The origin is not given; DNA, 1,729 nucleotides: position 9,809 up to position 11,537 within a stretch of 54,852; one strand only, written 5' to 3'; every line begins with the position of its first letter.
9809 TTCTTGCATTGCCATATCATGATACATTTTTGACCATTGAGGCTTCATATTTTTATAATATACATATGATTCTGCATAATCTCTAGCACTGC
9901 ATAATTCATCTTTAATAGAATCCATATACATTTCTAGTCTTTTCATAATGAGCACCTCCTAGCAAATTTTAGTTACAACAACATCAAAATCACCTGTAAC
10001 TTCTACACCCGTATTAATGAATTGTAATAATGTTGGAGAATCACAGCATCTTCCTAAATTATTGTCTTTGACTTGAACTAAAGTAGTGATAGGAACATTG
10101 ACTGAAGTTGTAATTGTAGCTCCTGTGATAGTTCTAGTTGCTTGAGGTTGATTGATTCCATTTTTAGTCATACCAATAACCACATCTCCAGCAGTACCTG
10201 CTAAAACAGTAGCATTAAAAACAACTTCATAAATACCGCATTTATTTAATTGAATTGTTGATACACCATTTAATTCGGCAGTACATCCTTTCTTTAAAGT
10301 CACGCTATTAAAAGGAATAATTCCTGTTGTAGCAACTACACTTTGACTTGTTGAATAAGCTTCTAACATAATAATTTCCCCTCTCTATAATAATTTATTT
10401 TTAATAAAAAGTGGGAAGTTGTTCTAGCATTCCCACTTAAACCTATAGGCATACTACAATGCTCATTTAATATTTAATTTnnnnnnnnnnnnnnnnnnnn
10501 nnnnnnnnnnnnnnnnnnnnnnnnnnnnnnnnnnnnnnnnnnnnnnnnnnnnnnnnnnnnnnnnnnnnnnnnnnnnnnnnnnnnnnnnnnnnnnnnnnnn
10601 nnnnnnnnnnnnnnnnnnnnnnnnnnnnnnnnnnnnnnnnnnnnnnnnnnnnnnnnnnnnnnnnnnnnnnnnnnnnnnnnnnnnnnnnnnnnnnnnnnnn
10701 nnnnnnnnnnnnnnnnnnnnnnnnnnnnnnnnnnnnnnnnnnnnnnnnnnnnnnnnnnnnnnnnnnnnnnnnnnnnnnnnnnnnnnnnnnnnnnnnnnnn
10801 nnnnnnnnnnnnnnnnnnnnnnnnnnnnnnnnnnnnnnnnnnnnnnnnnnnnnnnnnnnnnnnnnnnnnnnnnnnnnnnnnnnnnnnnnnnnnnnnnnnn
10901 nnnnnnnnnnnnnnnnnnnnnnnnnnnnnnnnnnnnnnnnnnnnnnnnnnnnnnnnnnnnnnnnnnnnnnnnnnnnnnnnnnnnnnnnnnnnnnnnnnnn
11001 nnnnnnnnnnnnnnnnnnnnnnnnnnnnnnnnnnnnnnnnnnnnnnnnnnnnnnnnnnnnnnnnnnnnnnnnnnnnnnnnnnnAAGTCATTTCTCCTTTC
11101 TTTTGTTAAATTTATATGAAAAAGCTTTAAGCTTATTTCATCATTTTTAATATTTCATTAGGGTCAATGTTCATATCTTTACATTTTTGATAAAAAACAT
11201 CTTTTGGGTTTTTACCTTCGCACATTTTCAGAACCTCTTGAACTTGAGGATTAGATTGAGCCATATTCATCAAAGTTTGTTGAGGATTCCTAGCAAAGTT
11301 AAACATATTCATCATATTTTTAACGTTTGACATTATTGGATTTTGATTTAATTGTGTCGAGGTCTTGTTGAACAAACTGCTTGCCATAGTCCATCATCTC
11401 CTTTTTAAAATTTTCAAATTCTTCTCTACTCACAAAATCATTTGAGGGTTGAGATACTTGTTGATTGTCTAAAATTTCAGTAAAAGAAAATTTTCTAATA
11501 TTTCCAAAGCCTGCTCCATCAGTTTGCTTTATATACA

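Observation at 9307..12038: Terminator-bounded accessory island after the lysis cassette: small sigma-r4-like HTH, then Q/N-rich, Cys-rich membrane and BclA-C/TNF-like proteins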

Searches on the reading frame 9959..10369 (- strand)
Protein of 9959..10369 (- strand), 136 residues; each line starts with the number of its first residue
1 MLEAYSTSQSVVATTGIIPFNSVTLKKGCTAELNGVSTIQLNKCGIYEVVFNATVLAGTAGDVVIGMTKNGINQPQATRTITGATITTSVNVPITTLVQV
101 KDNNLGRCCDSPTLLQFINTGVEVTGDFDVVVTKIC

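Call 4: search_protein_families(library=pfam, proteins=[window:9959-10369:-], max_evalue=0.1)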
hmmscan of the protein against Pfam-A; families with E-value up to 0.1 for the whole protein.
window:9959-10369:- (136 aa): 1 family
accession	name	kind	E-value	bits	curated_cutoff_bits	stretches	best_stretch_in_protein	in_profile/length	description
PF18573.7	BclA_C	-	0.00012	22.4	38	1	5-96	4-97/128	BclA C-terminal domain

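Call 5: search_protein_families(library=phrogs, proteins=[window:9959-10369:-], max_evalue=0.01)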
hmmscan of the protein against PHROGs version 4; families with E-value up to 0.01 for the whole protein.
window:9959-10369:- (136 aa): 1 family
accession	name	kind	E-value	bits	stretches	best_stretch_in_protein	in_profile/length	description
phrog_20016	-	unknown function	0.0049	17.5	1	1-111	1-117/141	-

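Call 6: search_protein_families(library=ncbifam, proteins=[window:9959-10369:-], max_evalue=0.1)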
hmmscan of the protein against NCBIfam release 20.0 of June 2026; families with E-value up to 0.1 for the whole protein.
window:9959-10369:- (136 aa): 0 families

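Call 10: search_dna_similar(query=window:9959-10369:-, collection=phages, mode=protein, max_rows=30, max_evalue=0.01)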
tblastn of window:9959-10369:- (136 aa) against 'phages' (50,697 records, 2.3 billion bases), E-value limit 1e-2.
Records with a match: 2; places in all: 2; records where one place covers at least 80% of the query: 2.
Best place of each record, by identity: <60% 2.
By first word of the organism name: Bacteriophage 2.
By host as written in the record: - 2.
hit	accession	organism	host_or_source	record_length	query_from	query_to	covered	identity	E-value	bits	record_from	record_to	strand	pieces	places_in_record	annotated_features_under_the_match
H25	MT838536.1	Bacteriophage sp.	human fecal samples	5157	2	136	99%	31.7%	5e-4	44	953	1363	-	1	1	record has no annotation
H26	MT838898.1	Bacteriophage sp.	human fecal samples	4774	2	125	91%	29.8%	3e-3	42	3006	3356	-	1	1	record has no annotation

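Call 14: get_annotated_region(hit=H25, flank=5000)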
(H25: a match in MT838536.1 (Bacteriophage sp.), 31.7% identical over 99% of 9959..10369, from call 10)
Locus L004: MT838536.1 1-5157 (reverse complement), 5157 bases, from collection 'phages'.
description: UNVERIFIED: Bacteriophage sp. clone scaffold_7962 genomic sequence.
organism: Bacteriophage sp. (NCBI taxid 38018)
taxonomy: Viruses
host: -; source: human fecal samples; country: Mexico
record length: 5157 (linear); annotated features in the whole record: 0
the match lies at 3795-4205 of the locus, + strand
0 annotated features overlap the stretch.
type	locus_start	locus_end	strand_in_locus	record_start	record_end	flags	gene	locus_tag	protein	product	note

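Call 34: search_solved_structures(query=A2, max_evalue=10, show_alignments=2)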
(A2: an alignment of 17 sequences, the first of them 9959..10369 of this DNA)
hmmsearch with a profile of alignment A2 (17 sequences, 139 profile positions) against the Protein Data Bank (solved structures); distinct sequences matched with E-value up to 10: 10.
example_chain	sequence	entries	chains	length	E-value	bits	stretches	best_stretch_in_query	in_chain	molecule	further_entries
2z5w_A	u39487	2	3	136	4.4e-06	29.9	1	20-139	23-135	BclA protein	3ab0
2r6q_A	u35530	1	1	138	8.5e-06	28.9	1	20-139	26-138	BclA protein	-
3twi_A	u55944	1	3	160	8.9e-06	28.9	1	20-139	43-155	BclA protein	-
3tyj_A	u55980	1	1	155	4.5e-05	26.6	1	20-139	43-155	BclA protein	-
1wck_A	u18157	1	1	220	4.9e-05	26.5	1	20-139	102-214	BCLA PROTEIN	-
9h38_A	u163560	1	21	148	0.00013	25.1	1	6-133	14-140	Flagellar hook-length control protein FliK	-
5lxk_A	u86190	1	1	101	0.18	14.9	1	58-116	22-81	Decoration protein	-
2dia_A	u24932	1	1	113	0.41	13.8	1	43-90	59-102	Filamin-B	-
8zvi_a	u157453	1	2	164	0.71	13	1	58-106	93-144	Decoration protein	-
1wlh_A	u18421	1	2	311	0.79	12.8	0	48-93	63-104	Gelation factor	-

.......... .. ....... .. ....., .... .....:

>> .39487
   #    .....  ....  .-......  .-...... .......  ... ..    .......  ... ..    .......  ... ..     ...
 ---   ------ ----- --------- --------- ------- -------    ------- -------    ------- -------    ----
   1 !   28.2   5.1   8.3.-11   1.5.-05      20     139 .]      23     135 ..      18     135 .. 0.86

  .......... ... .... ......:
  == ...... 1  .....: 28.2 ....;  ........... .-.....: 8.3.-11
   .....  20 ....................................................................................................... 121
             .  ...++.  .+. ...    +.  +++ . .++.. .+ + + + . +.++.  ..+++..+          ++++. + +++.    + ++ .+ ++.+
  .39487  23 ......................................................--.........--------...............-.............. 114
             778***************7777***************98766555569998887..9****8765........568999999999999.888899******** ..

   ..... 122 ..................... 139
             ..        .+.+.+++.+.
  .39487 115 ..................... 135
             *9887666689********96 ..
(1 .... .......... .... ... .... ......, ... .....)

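Call 37: search_solved_structures(query=window:9959-10369:-, max_evalue=10, show_alignments=3)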
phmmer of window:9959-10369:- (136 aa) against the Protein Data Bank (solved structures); distinct sequences matched with E-value up to 10: 3.
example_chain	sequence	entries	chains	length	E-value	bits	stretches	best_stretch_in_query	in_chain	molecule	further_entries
6tda_L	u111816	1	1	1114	0.38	14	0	64-111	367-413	Chromatin structure-remodeling complex protein RSC8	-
7ncz_A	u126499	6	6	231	0.59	13.3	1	51-92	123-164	Alginate lyase (PL7)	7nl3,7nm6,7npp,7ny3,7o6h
6ywf_A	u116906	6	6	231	0.59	13.3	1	51-92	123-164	Alginate lyase (PL7)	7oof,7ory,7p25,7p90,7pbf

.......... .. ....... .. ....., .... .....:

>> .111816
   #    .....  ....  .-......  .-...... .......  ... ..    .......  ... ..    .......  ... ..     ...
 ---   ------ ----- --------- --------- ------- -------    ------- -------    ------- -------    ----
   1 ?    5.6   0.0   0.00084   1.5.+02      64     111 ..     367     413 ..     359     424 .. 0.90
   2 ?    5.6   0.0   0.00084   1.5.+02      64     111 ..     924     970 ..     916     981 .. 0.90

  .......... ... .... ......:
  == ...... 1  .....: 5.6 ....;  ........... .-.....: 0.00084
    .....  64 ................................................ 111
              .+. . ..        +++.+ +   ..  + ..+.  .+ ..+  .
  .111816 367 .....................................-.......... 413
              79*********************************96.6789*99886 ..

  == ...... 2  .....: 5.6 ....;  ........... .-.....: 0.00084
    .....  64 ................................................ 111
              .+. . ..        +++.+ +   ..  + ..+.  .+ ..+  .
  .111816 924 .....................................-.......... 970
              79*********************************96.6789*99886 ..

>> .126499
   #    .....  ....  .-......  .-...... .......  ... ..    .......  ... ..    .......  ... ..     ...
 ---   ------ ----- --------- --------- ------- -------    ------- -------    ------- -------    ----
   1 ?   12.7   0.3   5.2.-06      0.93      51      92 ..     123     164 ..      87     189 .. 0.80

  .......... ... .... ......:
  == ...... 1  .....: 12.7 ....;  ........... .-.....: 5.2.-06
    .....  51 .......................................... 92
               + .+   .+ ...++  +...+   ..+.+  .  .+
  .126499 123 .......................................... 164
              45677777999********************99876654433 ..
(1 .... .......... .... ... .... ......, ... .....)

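Call 53: search_protein_families(library=padloc, proteins=[window:9959-10369:-], max_evalue=0.1)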
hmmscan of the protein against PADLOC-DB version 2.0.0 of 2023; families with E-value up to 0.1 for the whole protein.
window:9959-10369:- (136 aa): 0 families

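Call 68: search_protein_families(library=pfam, alignment_id=A2, max_evalue=0.05)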
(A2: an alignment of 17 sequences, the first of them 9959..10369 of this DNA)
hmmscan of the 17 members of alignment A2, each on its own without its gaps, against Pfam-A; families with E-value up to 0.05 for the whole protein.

A. member 1, window:9959-10369:- (136 aa): 1 family
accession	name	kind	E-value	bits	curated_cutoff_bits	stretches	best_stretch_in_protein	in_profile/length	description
PF18573.7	BclA_C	-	0.00012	22.4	38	1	5-96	4-97/128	BclA C-terminal domain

B. families by the number of members that match (of 17 scanned): 8 families
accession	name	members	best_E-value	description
PF18573.7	BclA_C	11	2.3e-07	BclA C-terminal domain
PF00801.26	PKD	1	0.0038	PKD domain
PF00386.27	C1q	1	0.0058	C1q domain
PF25783.1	BigA_beta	1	0.011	BigA beta sandwich domain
PF07523.18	Big_3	1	0.011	Bacterial Ig-like domain (group 3)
PF03501.21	S10_plectin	1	0.035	Plectin/S10 domain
PF22544.2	HYDIN_VesB_CFA65-like_Ig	1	0.04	HYDIN/CFA65/VesB-like, Ig-like domain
PF14686.12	fn3_3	1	0.041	Polysaccharide lyase family 4, domain II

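Call 90: search_protein_representatives(protein=window:9959-10369:-)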
Query: 136 residues. Proteins with E-value up to 0.001 (for the whole library): 291; up to 1e-10: 90; up to 1e-30: 1. The best 150 are listed.
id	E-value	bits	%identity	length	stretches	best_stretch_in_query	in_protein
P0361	8.8e-57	206.6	73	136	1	1-136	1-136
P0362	6.4e-28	113.4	50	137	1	1-136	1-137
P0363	3.2e-27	111.1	50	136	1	1-136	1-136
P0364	3.6e-25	104.5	44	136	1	1-136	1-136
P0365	3.6e-25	104.5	45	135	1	1-136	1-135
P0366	3.2e-24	101.5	44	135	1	1-135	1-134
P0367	6.9e-24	100.4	43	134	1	1-136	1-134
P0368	7.3e-24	100.3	46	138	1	1-135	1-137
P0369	1.1e-22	96.5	43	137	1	1-136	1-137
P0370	6.3e-22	94.1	43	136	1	1-136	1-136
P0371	1.3e-21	93.0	47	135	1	1-135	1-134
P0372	2.6e-21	92.0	47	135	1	1-126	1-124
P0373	3.0e-21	91.9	51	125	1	1-136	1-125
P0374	3.0e-21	91.9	46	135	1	1-136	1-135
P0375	6.1e-21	90.9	43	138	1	1-135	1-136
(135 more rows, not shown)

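Call 97: search_protein_families(library=pfam, proteins=[L004:4382-5083:+], max_evalue=0.05)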
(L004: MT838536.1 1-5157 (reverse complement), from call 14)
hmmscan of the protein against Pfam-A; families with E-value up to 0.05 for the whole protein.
L004:4382-5083:+ (234 aa): 0 families

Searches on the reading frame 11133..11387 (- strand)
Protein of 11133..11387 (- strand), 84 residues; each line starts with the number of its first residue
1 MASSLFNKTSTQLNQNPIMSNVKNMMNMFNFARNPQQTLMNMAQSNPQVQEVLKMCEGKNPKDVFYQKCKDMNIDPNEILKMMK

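Call 4: search_protein_families(library=pfam, proteins=[window:11133-11387:-], max_evalue=0.1)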
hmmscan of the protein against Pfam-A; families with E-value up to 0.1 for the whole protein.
window:11133-11387:- (84 aa): 1 family
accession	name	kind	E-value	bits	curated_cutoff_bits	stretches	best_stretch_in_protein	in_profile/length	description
PF00570.28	HRDC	-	0.025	15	23.8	1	35-62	28-55/68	HRDC domain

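Call 5: search_protein_families(library=phrogs, proteins=[window:11133-11387:-], max_evalue=0.01)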
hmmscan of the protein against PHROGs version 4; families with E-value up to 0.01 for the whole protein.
window:11133-11387:- (84 aa): 0 families

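Call 6: search_protein_families(library=ncbifam, proteins=[window:11133-11387:-], max_evalue=0.1)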
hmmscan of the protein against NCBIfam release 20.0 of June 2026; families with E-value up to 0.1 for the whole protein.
window:11133-11387:- (84 aa): 0 families

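Call 53: search_protein_families(library=padloc, proteins=[window:11133-11387:-], max_evalue=0.1)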
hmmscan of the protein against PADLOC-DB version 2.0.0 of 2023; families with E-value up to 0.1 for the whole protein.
window:11133-11387:- (84 aa): 0 families

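Call 69: search_protein_families(library=pfam, alignment_id=A5, max_evalue=0.05)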
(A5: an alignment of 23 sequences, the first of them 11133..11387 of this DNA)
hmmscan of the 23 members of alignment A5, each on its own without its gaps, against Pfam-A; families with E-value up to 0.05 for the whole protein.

A. member 1, window:11133-11387:- (84 aa): 1 family
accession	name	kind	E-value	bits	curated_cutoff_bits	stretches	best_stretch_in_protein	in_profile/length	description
PF00570.28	HRDC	-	0.025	15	23.8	1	35-62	28-55/68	HRDC domain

B. families by the number of members that match (of 23 scanned): 23 families
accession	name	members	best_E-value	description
PF14057.11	GGGtGRT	2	0.009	GGGtGRT protein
PF09312.16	SurA_N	2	0.012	SurA N-terminal domain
PF23195.1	UBQLN1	2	0.017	Ubiquilin-1-like domain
PF09280.16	XPC-binding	1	0.00014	XPC-binding domain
PF02536.19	mTERF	1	0.0013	mTERF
PF05213.18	Corona_NS2A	1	0.011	Coronavirus NS2A protein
PF04705.17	TSNR_N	1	0.013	Thiostrepton-resistance methylase, N terminus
PF21811.2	RdfA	1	0.016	Rod-determining factor A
PF22333.2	Ago_PAZ_arc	1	0.016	Argonaute, PAZ domain, archaea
PF00570.28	HRDC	1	0.025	HRDC domain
PF05698.19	Trigger_C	1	0.025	Bacterial trigger factor protein (TF) C-terminus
PF17561.7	TssO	1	0.029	Type VI secretion system, TssO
PF09012.17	FeoC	1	0.031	FeoC like transcriptional regulator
PF03028.21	Dynein_heavy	1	0.032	Dynein heavy chain region D6 P-loop domain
PF01418.23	HTH_6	1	0.034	Helix-turn-helix domain, rpiR family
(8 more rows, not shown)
